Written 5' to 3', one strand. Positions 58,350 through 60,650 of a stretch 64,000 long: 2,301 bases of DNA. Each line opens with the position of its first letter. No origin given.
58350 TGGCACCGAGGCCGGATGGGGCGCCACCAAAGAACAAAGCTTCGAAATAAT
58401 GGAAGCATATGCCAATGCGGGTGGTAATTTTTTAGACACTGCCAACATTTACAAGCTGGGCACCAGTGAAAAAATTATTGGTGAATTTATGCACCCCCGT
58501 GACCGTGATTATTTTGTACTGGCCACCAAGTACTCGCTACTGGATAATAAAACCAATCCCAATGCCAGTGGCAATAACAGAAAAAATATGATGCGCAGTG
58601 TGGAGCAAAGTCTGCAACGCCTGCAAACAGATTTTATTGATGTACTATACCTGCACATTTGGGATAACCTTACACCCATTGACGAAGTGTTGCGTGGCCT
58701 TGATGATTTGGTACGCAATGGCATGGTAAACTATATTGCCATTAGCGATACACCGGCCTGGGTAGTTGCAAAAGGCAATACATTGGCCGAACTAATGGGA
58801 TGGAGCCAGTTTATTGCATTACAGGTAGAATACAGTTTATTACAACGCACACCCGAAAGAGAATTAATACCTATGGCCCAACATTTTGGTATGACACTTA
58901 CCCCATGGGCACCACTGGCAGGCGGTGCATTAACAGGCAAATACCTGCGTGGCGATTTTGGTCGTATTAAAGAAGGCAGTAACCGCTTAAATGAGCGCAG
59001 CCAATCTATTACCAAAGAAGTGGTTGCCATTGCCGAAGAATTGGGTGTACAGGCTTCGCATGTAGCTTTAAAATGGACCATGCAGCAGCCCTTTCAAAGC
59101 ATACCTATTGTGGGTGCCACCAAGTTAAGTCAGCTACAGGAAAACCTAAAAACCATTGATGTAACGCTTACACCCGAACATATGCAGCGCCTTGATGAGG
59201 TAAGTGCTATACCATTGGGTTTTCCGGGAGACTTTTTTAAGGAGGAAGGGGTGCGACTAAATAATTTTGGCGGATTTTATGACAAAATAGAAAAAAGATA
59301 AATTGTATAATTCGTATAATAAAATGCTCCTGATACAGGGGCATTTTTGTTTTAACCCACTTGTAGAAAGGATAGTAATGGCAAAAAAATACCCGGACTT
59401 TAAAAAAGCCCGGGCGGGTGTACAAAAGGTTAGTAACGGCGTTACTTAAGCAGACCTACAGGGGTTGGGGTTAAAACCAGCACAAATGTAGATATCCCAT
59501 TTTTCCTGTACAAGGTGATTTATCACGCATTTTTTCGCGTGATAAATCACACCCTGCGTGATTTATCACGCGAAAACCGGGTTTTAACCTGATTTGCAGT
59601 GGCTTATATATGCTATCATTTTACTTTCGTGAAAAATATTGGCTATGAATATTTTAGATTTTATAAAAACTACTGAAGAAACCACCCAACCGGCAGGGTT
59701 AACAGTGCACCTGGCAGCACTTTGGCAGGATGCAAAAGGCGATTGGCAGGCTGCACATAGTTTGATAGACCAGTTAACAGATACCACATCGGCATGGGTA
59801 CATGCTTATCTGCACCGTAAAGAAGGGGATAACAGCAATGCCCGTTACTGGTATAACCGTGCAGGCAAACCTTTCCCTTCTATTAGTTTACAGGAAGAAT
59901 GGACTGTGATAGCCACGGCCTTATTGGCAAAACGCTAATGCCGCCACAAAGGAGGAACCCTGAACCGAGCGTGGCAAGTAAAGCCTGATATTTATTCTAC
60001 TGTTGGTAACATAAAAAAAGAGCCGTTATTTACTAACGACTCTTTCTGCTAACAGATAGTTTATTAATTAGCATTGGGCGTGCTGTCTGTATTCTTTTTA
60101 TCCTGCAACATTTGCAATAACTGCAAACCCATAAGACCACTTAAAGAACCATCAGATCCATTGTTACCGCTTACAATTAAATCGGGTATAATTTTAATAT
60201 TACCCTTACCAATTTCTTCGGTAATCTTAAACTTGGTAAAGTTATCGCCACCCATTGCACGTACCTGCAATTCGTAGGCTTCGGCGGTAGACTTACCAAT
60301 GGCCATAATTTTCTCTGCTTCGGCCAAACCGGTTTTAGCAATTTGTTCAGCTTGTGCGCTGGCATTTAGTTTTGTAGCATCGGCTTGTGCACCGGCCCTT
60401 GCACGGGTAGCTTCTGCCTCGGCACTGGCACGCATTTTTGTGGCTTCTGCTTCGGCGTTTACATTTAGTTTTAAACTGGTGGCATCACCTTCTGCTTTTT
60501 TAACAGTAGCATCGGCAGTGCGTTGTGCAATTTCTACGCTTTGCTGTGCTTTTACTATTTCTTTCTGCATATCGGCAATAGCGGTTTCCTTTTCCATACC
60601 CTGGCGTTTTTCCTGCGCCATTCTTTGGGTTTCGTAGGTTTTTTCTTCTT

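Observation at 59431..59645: Three tandem GTGAT-N2-ATCAC operators at about 21-bp spacing, nested inside outer inverted repeats, upstream of a small orphan ORF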

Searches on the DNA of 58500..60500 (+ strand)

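Call 5: search_rna_families(source=window, start=58500, end=60500, threshold=evalue, max_evalue=10)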
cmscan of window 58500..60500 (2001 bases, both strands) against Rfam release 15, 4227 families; matches with E-value up to 10: 21.
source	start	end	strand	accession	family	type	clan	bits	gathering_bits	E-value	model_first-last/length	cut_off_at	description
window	59290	59377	-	RF01770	rimP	Cis-reg; leader;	-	26.2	47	0.16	1-102/102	no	Gammaprotebacteria rimP leader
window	59290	59351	+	RF01859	Phe_leader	Cis-reg; leader;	-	22.6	55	0.79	1-125/125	no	Phenylalanine leader peptide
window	59287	59347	+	RF02844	RefA9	Gene; antisense;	-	22.6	49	1.6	1-64/64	no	Enterococcus sRNA A9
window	59537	59571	-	RF03503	mir-547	Gene; miRNA;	-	21.9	90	0.11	1-78/78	no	mir-547 microRNA precursor family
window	59534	59574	-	RF04133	MIR2646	Gene; miRNA;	-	21.3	245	0.075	1-256/256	no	MIR2646 microRNA precursor family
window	59533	59576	-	RF04347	Plastid-ccsA-ndhD-2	Cis-reg;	-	20.5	51.5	0.77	1-53/53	no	Plastid-ccsA-ndhD-2 3UTR RNA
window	60011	60072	-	RF02366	Yfr19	Gene; sRNA;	-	19.9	70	8.4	1-82/82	no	Cyanobacterial functional RNA 19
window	59533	59575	-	RF00795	mir-43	Gene; miRNA;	-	19.4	54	1.7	1-87/87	no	mir-43 microRNA precursor family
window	60009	60098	-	RF02053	STnc430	Gene; sRNA;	-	19.3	47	5.7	1-162/162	no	Enterobacterial sRNA STnc430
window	60013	60152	-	RF02356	BjrC1505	Gene; sRNA;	-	19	50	1.2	1-140/140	no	Alphaproteobacterial sRNA BjrC1505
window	59316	59402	-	RF01859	Phe_leader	Cis-reg; leader;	-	19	55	5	1-125/125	no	Phenylalanine leader peptide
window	59535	59571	-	RF04127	MIR8007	Gene; miRNA;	-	18.4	195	1.6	1-226/226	no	MIR8007 microRNA precursor family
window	59522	59585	+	RF04297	mir-35_2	Gene; miRNA;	CL00088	18.1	41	1.6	1-62/62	no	mir-35_2 microRNA precursor family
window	59535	59575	+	RF04127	MIR8007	Gene; miRNA;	-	16.7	195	3.8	1-226/226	no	MIR8007 microRNA precursor family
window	59383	59438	-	RF02399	NsiR1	Gene; sRNA;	-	16.3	39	5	1-60/60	no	Nitrogen stress-induced RNA 1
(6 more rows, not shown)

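Call 50: search_dna_similar(query=window:59478-59580:+, collection=phages, mode=distant, max_evalue=10, max_rows=15)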
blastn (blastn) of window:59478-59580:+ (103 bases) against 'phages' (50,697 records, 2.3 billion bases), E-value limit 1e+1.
Records with a match: 2; places in all: 2; records where one place covers at least 80% of the query: 0.
Best place of each record, by identity: 90-95% 1; 80-90% 1.
By first word of the organism name: Listeria 1; Erwinia 1.
By host as written in the record: Listeria innocua ATCC 51742 1; Erwinia aphidicola W09_2 1.
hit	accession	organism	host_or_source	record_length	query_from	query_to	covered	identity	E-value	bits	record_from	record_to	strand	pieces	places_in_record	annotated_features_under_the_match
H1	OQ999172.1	Listeria phage LIS04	Listeria innocua ATCC 51742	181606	1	29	28%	86.2%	3e+0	36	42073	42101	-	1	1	major capsid protein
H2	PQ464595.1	Erwinia phage Kaldavass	Erwinia aphidicola W09_2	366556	13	36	23%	91.7%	3e+0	36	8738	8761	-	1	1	hypothetical protein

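Call 51: search_dna_similar(query=window:59478-59580:+, collection=plasmids, mode=distant, max_evalue=10, max_rows=15)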
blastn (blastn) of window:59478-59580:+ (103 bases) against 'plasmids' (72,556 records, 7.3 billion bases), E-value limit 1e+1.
Records with a match: 3; places in all: 3; records where one place covers at least 80% of the query: 0.
Best place of each record, by identity: 95-99% 2; 90-95% 1.
By first word of the organism name: Paraburkholderia 1; Bacillus 1; Hymenobacter 1.
By predicted mobility (MOB-suite, as given by PLSDB): non-mobilizable 3.
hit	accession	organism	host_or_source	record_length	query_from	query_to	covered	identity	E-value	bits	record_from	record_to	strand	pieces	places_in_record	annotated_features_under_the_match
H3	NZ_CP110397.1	Paraburkholderia sp. D15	lichen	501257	79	103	24%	92.0%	3e+0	37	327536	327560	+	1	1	nuclease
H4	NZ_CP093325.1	Bacillus sp. N5-665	whole organism,peat soil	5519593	26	49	23%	95.8%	9e-1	40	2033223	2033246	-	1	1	none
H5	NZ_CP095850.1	Hymenobacter sublimis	single cell,air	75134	50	72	22%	95.7%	3e+0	38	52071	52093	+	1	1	none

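Call 64: search_rna_families(source=window, start=59360, end=59500, threshold=evalue, max_evalue=10)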
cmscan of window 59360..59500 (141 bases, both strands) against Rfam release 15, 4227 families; matches with E-value up to 10: 10.
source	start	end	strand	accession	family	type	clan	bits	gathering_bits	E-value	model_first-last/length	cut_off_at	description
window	59385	59462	-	RF02877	NmsRb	Gene; sRNA;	-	17.3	52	0.98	1-91/91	no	Neisseria metabolic switch regulator b (RcoF1/NgncR163)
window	59383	59438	-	RF02399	NsiR1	Gene; sRNA;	-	16.3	39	0.35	1-60/60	no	Nitrogen stress-induced RNA 1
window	59376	59452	-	RF00519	suhB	Gene; sRNA;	CL00108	15.2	41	0.43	1-77/77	no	Makes More Granules Regulator RNA (mmgR)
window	59383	59461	-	RF02230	sX11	Gene; sRNA;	-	14.9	70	0.64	1-138/138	no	Proteobacterial sRNA sX11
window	59360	59393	+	RF04329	snoMe18S-C1367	Gene; snRNA; snoRNA; CD-box;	-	13.7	101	2.7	77-110/110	5'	Drosophila C/D box small nucleolar RNA snoMe18S-C1367 family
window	59384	59463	-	RF00079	OmrA-B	Gene; sRNA;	-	13.5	40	2.5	1-87/87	no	OmrA-B family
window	59383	59451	-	RF02866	ncS16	Gene; sRNA;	-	12.8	48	2.5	1-83/83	no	Burkholderia sRNA 16 (Bc_KC_sr1)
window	59379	59500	-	RF00558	L20_leader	Cis-reg; leader;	-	12.6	58.7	3.5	33-127/127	5'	Ribosomal protein L20 leader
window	59383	59454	-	RF02837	anti-hemB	Gene; sRNA;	-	10.4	49.5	3.8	1-81/81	no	Burkholderia RNA 7 (anti-hemB)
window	59360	59416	-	RF02634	EF3314_EF3315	Gene; sRNA;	-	9.7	100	4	71-131/141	3'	Enterococcus sRNA EF3314_EF3315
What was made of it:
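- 59383..59478 (-): Predicted transcript of about 96 nt with no credible ORF (candidate sRNA). It contains the hairpin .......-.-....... (59446-59432) and a terminator hairpin. No Rfam match (call 64).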

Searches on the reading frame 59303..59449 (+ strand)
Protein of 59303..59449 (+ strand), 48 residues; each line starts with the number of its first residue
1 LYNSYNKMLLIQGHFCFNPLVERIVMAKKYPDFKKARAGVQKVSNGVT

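Call 6: search_protein_families(library=pfam, proteins=[window:59303-59449:+], max_evalue=0.01)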
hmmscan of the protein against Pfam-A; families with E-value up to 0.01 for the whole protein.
window:59303-59449:+ (48 aa): 0 families

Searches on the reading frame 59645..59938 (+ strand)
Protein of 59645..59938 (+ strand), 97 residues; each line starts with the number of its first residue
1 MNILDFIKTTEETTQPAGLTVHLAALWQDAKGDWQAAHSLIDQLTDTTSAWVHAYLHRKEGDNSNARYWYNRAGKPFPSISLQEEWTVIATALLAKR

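Call 6: search_protein_families(library=pfam, proteins=[window:59645-59938:+], max_evalue=0.01)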
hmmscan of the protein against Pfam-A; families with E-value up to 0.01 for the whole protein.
window:59645-59938:+ (97 aa): 0 families

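Call 9: find_homologous_proteins(query=window:59645-59938:+)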
Query window:59645-59938:+ (97 aa): 3559 proteins with E <= 0.001 among 3561 candidates; the best 120 are listed.
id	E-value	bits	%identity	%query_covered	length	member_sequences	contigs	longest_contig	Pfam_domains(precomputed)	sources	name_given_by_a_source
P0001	2.1e-54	200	92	100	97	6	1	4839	-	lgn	-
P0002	1.6e-33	133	59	97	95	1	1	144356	-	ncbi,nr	ncbi:MAG: hypothetical protein KF746_12965 [Chitinophagaceae bacterium]|nr:hypothetical protein [Chi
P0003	4.2e-33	131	59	98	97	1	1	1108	-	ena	-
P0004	8.0e-33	130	59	97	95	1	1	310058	-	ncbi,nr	ncbi:MAG: hypothetical protein KF862_10305 [Chitinophagaceae bacterium]|nr:hypothetical protein [Chi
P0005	1.8e-32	129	58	100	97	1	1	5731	-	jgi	-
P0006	3.3e-32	128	58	99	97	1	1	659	-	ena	-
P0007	3.3e-32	128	62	97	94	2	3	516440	-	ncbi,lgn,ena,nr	ncbi:MAG TPA: hypothetical protein PLP23_01165 [Panacibacter sp.]|nr:hypothetical protein [Panacibac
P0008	5.1e-32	128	56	97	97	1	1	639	-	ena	-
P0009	5.6e-32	128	62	97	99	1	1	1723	-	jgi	jgi:hypothetical protein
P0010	7.3e-32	127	65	97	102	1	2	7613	-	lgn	-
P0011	7.9e-32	127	60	97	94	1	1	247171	-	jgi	jgi:hypothetical protein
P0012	1.1e-31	127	57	97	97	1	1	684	-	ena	-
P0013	1.4e-31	126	55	97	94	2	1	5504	-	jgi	jgi:hypothetical protein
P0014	1.6e-31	126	55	97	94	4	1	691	-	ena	-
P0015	1.9e-31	126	60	97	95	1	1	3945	-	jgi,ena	-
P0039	3.3e-30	122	62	97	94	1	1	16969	-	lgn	-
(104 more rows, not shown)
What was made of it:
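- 59645..59938 (+): Neighbouring 97-aa ORF: a conserved TPR-like helical protein. It is not part of the module, and its own promoter must lie within 59570-59644. 3,559 homologues (call 9).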

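Call 10: find_encoding_contigs(protein=P0001, flank=5000)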
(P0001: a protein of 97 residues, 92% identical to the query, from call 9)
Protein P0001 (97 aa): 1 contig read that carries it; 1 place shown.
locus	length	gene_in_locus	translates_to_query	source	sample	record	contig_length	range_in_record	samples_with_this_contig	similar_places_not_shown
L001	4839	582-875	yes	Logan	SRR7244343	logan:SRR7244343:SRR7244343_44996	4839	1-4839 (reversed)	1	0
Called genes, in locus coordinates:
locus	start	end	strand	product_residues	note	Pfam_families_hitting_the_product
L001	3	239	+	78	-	?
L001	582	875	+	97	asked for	-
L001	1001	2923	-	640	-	PF01145:Band_7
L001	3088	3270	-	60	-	-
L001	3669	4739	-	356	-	PF01266:DAO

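Call 22: find_related_loci(query=window:59645-59938:+, collection=metagenome_contigs, flank=3000)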
Query window:59645-59938:+ (97 aa) in metagenome_contigs; peptide patterns used: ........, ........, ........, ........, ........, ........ (x = any residue, [..] = any of these).
600 stretches matched a pattern (row limit reached: there are more); 580 encode a relative of the query (tblastn E <= 1e-3); the best 80 are kept; 80 distinct loci.
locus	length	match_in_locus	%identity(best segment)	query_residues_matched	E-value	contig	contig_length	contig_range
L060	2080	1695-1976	56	1-94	4e-36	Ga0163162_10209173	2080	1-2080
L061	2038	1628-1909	51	1-94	6e-32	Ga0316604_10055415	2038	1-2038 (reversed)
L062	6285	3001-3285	55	1-94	9e-32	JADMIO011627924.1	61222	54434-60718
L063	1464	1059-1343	55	1-96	7e-32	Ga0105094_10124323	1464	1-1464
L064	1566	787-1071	55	1-96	4e-32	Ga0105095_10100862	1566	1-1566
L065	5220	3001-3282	52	1-94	7e-31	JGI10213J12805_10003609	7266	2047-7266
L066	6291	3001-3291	52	1-97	3e-31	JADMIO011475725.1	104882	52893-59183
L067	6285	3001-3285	54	1-95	4e-31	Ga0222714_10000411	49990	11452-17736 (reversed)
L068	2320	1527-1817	52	1-97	9e-31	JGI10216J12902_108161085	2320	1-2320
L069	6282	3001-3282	55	1-95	1e-30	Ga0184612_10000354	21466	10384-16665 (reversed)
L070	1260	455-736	50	1-94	4e-31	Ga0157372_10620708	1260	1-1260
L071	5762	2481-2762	51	1-94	1e-30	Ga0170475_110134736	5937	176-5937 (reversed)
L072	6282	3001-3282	48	1-94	2e-30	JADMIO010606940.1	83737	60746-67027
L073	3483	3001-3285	56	1-96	2e-30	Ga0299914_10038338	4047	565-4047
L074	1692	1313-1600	50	1-96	2e-30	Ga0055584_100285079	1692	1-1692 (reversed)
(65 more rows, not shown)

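Call 80: search_protein_families(library=ncbifam, proteins=[window:59645-59938:+], max_evalue=0.01)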
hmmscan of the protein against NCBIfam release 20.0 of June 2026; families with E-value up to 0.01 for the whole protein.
window:59645-59938:+ (97 aa): 0 families
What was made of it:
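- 59645..59938 (+): No Pfam or NCBIfam family (calls 6, 80).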

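Call 87: predict_structure(alignment_id=A6)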
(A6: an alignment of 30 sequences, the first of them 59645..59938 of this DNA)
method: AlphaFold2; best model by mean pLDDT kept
length: 97 residues; sequences in the alignment: 30
mean_pLDDT: 97.5   pTM: 0.89
mean pLDDT of the five models: 97.5, 96.8, 96.6, 96.5, 96.4
residues with pLDDT >= 90: 96; 70-90: 1; 50-70: 0; < 50: 0
segments of 3 or more residues with pLDDT < 50: none
pLDDT, mean of each block of 10 residues (from residue 1): 97 95 99 98 98 98 98 98 99 94
secondary structure, 60 per line:
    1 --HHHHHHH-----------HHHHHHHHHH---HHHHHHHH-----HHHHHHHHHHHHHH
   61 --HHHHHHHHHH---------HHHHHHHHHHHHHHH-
elements in order: H3-9 H21-30 H34-41 H47-60 H63-72 H82-96

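Call 89: fold_search(model_id=the predicted structure, library=pdb)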
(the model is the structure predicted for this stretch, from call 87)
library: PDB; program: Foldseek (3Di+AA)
matches with E <= 10: 470; with E <= 0.001: 0
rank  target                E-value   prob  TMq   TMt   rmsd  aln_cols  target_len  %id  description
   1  5fzq_B                5.7e-01  0.98  0.51  0.47   5.0        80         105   16  Designed TPR Protein M4N (released 2016-10-12)
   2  2vgy                  7.3e-01  0.91  0.49  0.37   9.6        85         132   12  Crystal structure of the Yersinia enterocolitica Type III Secretion Translocator Chaperone SycD (alternative dimer) (released 2007-12-04)
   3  2xev_C                7.7e-01  0.66  0.45  0.37  10.1       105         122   14  Crystal structure of the TPR domain of Xanthomonas campestris ybgF (released 2010-09-15)
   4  3wxx_A                8.1e-01  0.89  0.47  0.32   9.6        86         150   14  Crystal Structure of a T3SS complex from Aeromonas hydrophila (released 2015-10-14)
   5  3kd7_B                8.5e-01  0.94  0.50  0.48   5.4        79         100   15  Designed TPR module (CTPR390) in complex with its peptide-ligand (Hsp90 peptide) (released 2010-02-02)
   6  2xev_A                8.9e-01  0.57  0.46  0.38  10.3       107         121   17  Crystal structure of the TPR domain of Xanthomonas campestris ybgF (released 2010-09-15)
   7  2wqh                  9.4e-01  0.98  0.49  0.46   3.9        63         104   16  Crystal structure of CTPR3Y3 (released 2010-04-07)
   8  4am9_A                9.4e-01  0.90  0.49  0.38   9.7        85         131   12  CRYSTAL STRUCTURE OF THE YERSINIA ENTEROCOLITICA TYPE III SECRETION CHAPERONE SYCD IN COMPLEX WITH A PEPTIDE OF THE TR (released 2012-05-30)
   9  3kd7_C                9.9e-01  0.91  0.48  0.47   6.3        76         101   18  Designed TPR module (CTPR390) in complex with its peptide-ligand (Hsp90 peptide) (released 2010-02-02)
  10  2xcb_A                9.9e-01  0.85  0.48  0.36   9.6        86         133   14  Crystal structure of PcrH in complex with the chaperone binding region of PopD (released 2010-05-05)
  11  3wxx_E                9.9e-01  0.85  0.47  0.32   9.5        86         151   14  Crystal Structure of a T3SS complex from Aeromonas hydrophila (released 2015-10-14)
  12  3kae_A                1.0e+00  0.93  0.48  0.22   7.2        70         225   17  Cdc27 N-terminus (released 2010-03-23)
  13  3kd7_A                1.1e+00  0.89  0.47  0.45   6.3        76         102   18  Designed TPR module (CTPR390) in complex with its peptide-ligand (Hsp90 peptide) (released 2010-02-02)
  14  5l0y_F                1.1e+00  0.35  0.40  0.30  11.0       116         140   17  Crystal Structure of a Sec72-ssa1 c-terminal peptide fusion protein (released 2017-03-22)
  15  3asf_A                1.2e+00  0.98  0.49  0.29   2.1        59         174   14  MamA MSR-1 C2 (released 2011-07-20)
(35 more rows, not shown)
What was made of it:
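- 59645..59938 (+): AF2 pLDDT 97.5, six helices, TPR-like matches (calls 87, 89).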

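Call 111: find_encoding_contigs(protein=P0010, flank=3000, max_places=2)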
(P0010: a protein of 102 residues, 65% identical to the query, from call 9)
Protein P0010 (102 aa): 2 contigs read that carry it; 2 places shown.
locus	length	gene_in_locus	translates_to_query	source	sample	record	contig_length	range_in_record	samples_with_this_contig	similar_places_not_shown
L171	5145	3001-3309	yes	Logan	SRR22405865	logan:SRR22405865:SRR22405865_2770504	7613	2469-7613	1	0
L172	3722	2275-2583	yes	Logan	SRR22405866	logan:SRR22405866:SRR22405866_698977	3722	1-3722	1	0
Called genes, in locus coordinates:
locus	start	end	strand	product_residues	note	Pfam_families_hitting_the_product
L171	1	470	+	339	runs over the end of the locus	PF00248:Aldo_ket_red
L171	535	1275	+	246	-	PF01790:LGT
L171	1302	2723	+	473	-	PF23545:Zn_ribbon_HMPTM, PF04055:Radical_SAM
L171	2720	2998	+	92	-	-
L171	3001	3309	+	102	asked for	-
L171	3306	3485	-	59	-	-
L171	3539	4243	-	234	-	PF01551:Peptidase_M23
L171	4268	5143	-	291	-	?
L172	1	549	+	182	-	?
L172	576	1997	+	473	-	PF23545:Zn_ribbon_HMPTM, PF04055:Radical_SAM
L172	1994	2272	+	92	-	-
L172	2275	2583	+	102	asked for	-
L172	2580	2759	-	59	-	-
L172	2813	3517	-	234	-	PF01551:Peptidase_M23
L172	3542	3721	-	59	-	?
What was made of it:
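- The region between the AKR gene and the ORF is rearranged compared with L171, where lgt, a radical-SAM gene and a 92-aa gene lie between them (call 111).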

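Call 112: find_encoding_contigs(protein=P0039, flank=3000, max_places=2)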
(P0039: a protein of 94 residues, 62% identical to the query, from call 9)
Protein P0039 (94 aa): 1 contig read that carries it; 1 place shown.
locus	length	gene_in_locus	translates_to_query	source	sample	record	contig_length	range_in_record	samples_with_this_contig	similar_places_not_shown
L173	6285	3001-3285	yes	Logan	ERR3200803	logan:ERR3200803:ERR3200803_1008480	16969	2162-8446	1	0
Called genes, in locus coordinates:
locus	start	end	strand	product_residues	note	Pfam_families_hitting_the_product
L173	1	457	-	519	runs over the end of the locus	PF01935:DUF87, PF05872:HerA_C, PF13401:AAA_22 (faint)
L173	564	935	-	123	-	PF00166:Cpn10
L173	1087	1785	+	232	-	PF00072:Response_reg, PF00486:Trans_reg_C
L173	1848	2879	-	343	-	PF05496:RuvB_N, PF00004:AAA, PF07728:AAA_5 (faint), PF17864:AAA_lid_4, PF05491:WHD_RuvB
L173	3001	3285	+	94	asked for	-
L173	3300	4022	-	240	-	PF01551:Peptidase_M23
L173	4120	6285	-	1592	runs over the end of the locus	PF00041:fn3 (weak), PF01483:P_proprotein (faint), PF18962:Por_Secre_tail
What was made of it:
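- In relatives the ORF is the last gene of an operon or sits next to ruvB (calls 111, 112).
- Tried and rejected: Two further relatives show different upstream genes (calls 111, 112).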
